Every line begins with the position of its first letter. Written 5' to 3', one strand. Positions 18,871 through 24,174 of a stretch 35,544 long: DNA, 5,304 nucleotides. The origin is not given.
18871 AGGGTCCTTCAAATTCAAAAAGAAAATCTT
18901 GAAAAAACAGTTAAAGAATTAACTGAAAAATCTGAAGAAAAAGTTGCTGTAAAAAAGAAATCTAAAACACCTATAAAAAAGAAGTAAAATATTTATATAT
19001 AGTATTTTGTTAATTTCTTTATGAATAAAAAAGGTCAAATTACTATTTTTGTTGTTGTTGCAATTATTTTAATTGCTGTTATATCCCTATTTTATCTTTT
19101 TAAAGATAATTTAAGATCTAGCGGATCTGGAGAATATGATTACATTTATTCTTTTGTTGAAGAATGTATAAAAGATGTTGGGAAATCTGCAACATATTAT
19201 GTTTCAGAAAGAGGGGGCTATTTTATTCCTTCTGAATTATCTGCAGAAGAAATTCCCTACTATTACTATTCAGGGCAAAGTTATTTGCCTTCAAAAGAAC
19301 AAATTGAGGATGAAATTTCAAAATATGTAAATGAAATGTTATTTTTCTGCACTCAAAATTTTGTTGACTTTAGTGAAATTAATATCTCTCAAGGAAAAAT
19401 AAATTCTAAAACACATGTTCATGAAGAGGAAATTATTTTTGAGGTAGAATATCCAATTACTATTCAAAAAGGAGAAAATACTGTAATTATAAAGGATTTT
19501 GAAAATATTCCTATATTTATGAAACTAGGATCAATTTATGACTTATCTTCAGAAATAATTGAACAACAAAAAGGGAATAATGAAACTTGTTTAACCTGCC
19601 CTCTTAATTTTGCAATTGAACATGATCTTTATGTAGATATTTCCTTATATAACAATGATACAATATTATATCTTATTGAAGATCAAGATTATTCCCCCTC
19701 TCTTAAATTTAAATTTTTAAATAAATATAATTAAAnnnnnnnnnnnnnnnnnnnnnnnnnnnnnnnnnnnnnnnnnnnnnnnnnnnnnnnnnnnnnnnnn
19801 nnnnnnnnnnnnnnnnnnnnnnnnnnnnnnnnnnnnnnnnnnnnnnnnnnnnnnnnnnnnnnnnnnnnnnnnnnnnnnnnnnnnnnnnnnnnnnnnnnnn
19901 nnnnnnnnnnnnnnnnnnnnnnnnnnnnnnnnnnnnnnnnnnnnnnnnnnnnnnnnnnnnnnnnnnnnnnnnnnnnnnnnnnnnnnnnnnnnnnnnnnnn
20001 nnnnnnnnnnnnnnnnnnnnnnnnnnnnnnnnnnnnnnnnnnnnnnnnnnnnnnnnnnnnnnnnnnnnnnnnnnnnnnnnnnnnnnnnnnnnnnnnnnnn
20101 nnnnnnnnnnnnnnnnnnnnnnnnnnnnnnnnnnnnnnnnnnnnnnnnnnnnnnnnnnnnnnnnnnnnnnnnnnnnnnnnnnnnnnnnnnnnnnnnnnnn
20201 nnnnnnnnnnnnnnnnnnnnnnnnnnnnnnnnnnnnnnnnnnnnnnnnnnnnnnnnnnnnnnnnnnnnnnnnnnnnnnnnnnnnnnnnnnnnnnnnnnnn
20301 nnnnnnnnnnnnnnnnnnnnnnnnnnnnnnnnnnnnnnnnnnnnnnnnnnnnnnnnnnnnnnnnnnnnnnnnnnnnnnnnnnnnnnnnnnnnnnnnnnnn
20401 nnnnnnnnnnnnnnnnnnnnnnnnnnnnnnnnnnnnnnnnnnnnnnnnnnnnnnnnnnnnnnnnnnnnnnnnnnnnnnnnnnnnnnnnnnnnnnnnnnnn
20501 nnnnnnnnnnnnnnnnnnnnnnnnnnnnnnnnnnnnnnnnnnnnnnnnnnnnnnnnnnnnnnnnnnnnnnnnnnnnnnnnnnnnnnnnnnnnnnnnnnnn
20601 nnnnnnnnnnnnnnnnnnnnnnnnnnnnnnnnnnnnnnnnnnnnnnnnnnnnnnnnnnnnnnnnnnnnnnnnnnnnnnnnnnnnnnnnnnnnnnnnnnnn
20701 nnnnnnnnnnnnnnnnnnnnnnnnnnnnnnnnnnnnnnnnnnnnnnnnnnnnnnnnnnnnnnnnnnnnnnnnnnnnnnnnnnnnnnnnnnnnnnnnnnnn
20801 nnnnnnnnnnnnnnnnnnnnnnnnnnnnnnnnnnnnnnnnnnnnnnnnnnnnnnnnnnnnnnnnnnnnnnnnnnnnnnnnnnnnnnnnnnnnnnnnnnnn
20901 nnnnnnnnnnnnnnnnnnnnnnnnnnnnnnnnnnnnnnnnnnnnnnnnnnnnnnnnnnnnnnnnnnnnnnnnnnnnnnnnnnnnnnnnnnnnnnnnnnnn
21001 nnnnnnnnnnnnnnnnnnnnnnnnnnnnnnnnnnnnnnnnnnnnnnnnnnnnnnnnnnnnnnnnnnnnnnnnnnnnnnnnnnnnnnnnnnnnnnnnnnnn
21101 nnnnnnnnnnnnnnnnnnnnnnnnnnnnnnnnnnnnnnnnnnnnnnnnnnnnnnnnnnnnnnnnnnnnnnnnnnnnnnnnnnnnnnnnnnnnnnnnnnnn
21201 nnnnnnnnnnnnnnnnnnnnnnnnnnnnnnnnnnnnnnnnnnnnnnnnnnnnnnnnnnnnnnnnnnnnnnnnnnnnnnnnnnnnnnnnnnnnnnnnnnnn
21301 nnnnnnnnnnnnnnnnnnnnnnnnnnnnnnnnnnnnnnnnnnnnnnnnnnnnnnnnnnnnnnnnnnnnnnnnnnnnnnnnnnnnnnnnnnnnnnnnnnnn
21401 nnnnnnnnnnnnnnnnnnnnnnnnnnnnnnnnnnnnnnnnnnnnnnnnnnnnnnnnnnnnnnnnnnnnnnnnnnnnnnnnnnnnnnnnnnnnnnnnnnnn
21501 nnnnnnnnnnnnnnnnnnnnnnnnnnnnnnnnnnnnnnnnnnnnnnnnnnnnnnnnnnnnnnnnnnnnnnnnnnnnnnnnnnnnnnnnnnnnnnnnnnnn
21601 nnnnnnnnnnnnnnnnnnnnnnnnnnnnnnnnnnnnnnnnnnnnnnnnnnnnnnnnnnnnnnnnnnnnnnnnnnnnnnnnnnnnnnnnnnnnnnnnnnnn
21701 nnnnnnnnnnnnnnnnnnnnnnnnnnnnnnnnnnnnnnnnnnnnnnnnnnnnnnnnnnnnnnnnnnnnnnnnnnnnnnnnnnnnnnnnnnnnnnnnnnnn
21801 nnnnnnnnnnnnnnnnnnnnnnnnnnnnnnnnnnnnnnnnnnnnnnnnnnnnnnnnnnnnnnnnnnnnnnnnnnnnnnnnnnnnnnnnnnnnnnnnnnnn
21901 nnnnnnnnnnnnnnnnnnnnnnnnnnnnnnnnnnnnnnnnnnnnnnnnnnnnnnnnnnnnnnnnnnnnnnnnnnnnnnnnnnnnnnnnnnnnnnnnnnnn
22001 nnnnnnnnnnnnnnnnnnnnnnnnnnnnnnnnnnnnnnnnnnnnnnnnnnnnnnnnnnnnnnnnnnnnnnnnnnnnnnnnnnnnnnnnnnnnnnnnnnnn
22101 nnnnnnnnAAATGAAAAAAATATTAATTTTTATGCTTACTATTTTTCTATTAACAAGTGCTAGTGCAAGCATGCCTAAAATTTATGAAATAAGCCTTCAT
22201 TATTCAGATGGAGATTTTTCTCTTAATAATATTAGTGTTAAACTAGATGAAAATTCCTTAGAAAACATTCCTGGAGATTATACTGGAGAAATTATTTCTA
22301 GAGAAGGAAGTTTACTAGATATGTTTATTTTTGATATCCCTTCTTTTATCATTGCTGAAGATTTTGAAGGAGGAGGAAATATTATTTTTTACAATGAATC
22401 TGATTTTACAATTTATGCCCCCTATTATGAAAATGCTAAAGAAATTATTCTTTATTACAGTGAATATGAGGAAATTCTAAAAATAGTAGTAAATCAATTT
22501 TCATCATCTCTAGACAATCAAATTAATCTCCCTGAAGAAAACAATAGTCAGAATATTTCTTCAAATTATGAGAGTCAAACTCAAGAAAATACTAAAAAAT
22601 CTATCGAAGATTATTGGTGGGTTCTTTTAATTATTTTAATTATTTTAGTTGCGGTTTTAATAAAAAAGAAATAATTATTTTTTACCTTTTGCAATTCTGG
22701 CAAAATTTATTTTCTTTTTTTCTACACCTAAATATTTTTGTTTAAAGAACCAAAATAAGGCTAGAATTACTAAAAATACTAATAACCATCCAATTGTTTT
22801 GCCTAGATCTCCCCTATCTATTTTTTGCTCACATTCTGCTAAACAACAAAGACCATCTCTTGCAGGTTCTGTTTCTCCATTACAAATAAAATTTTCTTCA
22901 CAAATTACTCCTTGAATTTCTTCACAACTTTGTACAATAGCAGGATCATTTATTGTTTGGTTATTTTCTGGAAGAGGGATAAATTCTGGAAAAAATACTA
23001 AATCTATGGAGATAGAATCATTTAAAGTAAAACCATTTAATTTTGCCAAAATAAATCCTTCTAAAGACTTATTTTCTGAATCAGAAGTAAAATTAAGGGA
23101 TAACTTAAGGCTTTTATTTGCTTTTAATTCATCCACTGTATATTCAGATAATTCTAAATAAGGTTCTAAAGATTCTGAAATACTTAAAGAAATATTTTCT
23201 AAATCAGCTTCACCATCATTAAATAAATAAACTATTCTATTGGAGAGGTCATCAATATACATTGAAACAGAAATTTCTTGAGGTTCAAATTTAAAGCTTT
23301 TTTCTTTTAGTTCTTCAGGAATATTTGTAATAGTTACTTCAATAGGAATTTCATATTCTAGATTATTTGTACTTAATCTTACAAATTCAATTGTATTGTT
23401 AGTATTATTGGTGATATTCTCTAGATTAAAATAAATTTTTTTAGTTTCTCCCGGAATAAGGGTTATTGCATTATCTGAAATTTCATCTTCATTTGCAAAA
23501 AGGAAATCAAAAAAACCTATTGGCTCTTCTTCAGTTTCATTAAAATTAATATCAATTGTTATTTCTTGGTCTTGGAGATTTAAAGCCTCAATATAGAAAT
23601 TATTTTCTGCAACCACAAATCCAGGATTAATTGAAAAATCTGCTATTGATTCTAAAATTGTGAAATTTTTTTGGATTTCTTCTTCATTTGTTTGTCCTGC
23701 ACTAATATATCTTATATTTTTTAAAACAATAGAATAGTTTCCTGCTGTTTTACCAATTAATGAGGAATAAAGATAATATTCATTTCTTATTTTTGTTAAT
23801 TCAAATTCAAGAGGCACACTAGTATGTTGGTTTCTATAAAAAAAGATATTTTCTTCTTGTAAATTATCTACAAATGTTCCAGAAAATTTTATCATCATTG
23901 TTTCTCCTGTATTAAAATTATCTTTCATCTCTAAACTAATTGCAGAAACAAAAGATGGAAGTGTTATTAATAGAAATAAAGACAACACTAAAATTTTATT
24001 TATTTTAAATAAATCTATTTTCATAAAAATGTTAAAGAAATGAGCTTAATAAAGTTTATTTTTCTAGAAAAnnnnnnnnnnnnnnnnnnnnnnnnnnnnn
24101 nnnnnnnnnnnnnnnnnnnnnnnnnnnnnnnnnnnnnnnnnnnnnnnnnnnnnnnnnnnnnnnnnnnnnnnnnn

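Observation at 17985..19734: A ComEA-like extracellular DNA-binding protein lies immediately upstream of the pilin-like operons, giving competence-machine logic in an archaeon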

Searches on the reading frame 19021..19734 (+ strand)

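Call 4: search_protein_families(library=pfam, proteins=[window:19021-19734:+], max_evalue=0.1)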
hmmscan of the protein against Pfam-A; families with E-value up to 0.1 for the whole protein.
window:19021-19734:+ (237 aa): 1 family
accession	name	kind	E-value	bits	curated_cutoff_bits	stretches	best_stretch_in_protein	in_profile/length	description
PF15820.10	ECSCR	-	0.046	14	27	1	7-36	31-60/104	Endothelial cell-specific chemotaxis regulator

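Call 10: search_protein_families(library=ncbifam, proteins=[window:19021-19734:+], max_evalue=0.1)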
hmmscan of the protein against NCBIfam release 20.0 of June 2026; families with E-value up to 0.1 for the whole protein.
window:19021-19734:+ (237 aa): 0 families

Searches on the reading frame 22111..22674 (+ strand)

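Call 4: search_protein_families(library=pfam, proteins=[window:22111-22674:+], max_evalue=0.1)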
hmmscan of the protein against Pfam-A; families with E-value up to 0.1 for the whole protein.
window:22111-22674:+ (187 aa): 1 family
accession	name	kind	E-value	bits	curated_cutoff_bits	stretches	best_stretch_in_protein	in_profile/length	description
PF13273.12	DUF4064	-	0.05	14.3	32.1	0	140-184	41-75/102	Protein of unknown function (DUF4064)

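Call 10: search_protein_families(library=ncbifam, proteins=[window:22111-22674:+], max_evalue=0.1)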
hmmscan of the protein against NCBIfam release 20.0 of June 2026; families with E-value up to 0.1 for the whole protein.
window:22111-22674:+ (187 aa): 1 family
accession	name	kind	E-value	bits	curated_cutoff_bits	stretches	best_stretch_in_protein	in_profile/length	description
NF010185.0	PRK13664.1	equivalog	0.076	13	98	0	165-184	4-21/65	hypothetical protein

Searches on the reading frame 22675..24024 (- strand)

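Call 4: search_protein_families(library=pfam, proteins=[window:22675-24024:-], max_evalue=0.1)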
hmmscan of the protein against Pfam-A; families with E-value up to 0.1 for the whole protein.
window:22675-24024:- (449 aa): 1 family
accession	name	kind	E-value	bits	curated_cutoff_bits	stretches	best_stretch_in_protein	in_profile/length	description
PF17753.7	Ig_mannosidase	-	0.0009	19.3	22.6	1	183-205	42-65/81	Ig-fold domain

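Call 71: search_protein_families(library=ncbifam, proteins=[window:22675-24024:-], max_evalue=0.001)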
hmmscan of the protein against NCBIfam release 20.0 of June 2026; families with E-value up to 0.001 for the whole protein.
window:22675-24024:- (449 aa): 0 families
